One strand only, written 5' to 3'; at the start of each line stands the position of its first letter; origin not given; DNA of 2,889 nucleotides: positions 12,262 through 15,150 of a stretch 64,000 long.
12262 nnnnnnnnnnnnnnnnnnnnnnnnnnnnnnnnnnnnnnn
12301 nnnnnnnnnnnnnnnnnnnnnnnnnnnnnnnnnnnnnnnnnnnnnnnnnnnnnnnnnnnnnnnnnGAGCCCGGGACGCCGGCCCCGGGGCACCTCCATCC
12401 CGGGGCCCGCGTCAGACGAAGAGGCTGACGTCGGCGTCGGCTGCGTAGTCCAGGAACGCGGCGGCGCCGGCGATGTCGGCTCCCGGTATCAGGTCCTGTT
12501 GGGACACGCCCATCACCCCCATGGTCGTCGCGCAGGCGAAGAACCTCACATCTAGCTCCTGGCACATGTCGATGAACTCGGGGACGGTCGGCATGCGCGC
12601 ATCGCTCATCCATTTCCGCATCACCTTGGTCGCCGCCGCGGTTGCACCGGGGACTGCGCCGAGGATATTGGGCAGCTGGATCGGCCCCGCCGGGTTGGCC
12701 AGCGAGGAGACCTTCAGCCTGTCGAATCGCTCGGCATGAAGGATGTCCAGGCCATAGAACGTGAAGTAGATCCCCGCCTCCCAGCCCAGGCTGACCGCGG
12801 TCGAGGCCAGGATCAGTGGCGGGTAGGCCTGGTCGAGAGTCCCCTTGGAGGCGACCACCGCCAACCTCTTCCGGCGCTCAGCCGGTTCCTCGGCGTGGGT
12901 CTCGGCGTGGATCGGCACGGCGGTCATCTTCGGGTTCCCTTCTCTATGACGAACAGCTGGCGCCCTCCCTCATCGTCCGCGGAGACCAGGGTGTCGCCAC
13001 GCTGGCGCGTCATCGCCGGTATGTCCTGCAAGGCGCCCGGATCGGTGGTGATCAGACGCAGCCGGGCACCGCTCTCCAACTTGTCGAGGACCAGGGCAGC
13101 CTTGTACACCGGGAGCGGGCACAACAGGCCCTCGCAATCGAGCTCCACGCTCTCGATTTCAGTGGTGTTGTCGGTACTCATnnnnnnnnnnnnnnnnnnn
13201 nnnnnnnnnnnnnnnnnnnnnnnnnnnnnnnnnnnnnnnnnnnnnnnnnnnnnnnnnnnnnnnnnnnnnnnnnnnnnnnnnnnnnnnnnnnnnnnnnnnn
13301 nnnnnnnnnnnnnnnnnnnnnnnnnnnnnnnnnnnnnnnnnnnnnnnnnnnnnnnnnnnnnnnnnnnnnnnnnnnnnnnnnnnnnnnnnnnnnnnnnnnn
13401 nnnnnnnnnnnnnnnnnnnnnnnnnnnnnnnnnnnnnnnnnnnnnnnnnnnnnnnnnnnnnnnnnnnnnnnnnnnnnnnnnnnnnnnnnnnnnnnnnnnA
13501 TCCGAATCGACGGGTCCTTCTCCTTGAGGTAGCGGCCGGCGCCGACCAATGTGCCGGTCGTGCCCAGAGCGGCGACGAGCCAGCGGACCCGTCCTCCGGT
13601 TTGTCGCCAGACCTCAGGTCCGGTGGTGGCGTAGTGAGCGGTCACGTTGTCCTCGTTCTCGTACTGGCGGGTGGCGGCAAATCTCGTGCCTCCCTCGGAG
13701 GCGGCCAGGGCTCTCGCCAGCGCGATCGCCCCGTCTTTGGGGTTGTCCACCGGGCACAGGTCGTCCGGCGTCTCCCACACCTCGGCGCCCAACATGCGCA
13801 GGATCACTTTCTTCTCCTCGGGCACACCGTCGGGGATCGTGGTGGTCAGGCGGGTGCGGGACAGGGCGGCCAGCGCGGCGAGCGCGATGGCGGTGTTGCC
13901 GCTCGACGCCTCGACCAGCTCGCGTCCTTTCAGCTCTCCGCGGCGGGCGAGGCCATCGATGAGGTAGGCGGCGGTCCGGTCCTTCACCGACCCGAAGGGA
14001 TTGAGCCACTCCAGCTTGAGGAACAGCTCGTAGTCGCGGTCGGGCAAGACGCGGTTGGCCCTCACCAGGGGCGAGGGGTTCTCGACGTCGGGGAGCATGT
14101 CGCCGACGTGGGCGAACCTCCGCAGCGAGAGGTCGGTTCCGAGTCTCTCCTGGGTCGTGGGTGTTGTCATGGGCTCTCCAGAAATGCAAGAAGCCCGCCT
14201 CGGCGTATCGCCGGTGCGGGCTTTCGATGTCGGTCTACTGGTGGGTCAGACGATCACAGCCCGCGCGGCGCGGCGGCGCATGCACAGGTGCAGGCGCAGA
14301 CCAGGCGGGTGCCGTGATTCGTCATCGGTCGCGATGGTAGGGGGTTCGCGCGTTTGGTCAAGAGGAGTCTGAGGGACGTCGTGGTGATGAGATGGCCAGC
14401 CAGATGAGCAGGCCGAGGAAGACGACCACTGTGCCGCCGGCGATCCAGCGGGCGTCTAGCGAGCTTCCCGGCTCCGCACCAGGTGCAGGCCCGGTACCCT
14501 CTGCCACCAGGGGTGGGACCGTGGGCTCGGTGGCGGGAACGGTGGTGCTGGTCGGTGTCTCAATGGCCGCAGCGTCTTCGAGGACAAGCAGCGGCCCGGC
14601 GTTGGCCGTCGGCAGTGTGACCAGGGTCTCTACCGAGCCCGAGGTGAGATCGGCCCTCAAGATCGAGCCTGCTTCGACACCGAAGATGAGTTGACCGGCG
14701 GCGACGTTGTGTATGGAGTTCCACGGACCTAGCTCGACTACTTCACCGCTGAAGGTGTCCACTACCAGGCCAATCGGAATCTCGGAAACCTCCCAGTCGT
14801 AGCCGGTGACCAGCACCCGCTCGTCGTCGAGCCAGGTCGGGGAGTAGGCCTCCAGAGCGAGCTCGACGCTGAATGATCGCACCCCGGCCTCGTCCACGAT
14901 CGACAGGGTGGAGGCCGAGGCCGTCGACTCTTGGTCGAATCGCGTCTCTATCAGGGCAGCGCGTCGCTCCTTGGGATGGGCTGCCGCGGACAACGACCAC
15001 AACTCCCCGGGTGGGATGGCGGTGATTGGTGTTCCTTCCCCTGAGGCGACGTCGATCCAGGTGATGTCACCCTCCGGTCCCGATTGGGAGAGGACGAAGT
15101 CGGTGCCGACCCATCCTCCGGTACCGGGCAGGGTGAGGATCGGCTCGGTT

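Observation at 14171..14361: Polycysteine leader ORF with terminator/antiterminator upstream of the cysteine synthase-tusA-dsrE operon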

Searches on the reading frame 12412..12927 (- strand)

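Call 6: search_protein_families(library=pfam, proteins=[window:12412-12927:-])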
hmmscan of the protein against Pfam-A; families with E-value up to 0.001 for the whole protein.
window:12412-12927:- (171 aa): 2 families
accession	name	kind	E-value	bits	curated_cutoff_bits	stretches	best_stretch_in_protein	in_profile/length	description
PF13686.11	DrsE_2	-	6.2e-41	140.4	25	1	19-170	2-156/156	DsrE/DsrF/DrsH-like family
PF02635.20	DsrE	-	9.3e-06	26.2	22.7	1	111-166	56-111/116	DsrE/DsrF-like family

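Call 7: search_protein_families(library=ncbifam, proteins=[window:12412-12927:-])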
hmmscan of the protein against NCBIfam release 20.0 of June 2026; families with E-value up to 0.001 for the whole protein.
window:12412-12927:- (171 aa): 1 family
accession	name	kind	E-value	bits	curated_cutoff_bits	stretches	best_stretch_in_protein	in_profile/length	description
NF047629.1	SulfCarrDsrE2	equivalog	5.7e-43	146.9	210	1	19-171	3-159/159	sulfur carrier protein DsrE2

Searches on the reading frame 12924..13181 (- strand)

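Call 6: search_protein_families(library=pfam, proteins=[window:12924-13181:-])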
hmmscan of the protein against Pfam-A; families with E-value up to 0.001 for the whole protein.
window:12924-13181:- (85 aa): 1 family
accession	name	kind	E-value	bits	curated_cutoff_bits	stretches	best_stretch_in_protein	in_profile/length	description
PF01206.22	TusA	-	4.7e-19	68.4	28.6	1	13-81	2-70/70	Sulfurtransferase TusA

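Call 7: search_protein_families(library=ncbifam, proteins=[window:12924-13181:-])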
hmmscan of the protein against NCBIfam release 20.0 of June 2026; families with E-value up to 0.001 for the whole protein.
window:12924-13181:- (85 aa): 3 families
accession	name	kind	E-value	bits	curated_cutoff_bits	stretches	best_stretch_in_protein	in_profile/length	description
NF001423.0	PRK00299.1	equivalog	3.2e-09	36.5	78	1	9-83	7-81/82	sulfurtransferase TusA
NF008242.0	PRK11018.1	equivalog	2.5e-08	33.5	79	1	9-81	6-78/78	sulfurtransferase-like selenium metabolism protein YedF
TIGR03527.1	selenium_YedF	equivalog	0.00021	21.2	110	1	14-79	1-66/194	sulfurtransferase-like selenium metabolism protein YedF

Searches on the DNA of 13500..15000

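Call 5: search_rna_families(source=window, start=13500, end=15000, threshold=evalue, max_evalue=10)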
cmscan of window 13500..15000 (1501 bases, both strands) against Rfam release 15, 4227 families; matches with E-value up to 10: 3.
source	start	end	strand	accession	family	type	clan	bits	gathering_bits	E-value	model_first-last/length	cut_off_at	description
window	14559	14660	-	RF02883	BcKCsr2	Gene; sRNA;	-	18.2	40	0.24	1-129/129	no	Burkholderia sRNA 2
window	14192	14261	-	RF01670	P17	Gene; sRNA;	-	15.5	45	0.38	1-282/282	no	Pseudomonas sRNA P17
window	14189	14250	-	RF01519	CC0196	Gene; sRNA;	-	14.5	35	3.1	1-58/58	no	Caulobacter sRNA CC0196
